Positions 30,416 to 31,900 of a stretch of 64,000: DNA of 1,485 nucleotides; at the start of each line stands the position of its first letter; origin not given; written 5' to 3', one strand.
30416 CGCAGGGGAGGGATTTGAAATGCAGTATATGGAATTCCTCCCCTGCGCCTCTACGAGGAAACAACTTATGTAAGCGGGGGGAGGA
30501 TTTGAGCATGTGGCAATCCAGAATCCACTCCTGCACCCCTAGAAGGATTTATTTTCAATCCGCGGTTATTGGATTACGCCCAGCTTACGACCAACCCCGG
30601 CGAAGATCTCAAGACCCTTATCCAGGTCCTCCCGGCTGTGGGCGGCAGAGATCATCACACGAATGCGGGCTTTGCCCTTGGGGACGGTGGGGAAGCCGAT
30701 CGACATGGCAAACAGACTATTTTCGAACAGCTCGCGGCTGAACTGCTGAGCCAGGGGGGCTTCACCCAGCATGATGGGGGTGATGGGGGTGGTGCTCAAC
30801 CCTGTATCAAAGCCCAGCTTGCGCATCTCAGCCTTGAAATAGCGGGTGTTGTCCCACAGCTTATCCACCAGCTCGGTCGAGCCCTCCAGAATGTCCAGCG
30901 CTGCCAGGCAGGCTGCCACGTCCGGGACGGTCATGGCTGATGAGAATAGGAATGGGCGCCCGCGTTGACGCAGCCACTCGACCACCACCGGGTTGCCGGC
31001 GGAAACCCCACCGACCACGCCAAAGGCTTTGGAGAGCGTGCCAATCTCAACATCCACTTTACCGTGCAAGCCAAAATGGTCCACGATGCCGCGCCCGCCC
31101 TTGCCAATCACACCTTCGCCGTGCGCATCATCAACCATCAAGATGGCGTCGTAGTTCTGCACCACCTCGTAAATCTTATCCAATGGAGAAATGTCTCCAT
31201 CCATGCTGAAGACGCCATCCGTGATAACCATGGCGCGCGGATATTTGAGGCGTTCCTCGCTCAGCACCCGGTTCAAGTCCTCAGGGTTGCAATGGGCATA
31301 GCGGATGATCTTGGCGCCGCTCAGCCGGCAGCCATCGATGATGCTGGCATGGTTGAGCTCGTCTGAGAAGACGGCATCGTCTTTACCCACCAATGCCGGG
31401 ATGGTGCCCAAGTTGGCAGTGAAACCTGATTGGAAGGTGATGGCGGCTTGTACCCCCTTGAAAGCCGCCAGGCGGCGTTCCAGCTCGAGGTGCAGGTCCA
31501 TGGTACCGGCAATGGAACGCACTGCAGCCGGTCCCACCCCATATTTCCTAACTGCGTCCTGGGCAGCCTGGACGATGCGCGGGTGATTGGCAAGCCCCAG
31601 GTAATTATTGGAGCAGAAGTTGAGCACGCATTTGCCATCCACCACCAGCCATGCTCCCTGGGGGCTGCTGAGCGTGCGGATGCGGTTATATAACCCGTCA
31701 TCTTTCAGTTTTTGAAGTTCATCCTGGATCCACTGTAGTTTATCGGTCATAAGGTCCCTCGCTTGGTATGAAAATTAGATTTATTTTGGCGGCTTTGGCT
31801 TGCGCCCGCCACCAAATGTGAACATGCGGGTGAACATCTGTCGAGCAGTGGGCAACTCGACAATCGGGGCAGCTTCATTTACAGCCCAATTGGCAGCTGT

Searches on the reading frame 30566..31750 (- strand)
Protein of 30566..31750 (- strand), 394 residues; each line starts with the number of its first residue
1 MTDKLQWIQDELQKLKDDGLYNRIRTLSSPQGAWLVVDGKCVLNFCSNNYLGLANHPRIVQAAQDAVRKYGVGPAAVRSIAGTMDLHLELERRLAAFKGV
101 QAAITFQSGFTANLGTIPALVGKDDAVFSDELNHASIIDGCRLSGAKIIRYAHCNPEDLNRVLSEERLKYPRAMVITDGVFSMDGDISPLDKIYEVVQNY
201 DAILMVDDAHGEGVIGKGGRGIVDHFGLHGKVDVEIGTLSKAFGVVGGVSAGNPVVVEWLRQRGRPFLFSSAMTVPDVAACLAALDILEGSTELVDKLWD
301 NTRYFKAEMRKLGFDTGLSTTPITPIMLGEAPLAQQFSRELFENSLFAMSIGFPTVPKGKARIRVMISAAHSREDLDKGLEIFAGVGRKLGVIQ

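Call 21: find_encoding_contigs(protein=window:30566-31750:-, flank=10000, max_places=6)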
Protein window:30566-31750:- (394 aa): no gene with exactly this product is on record in the collection.
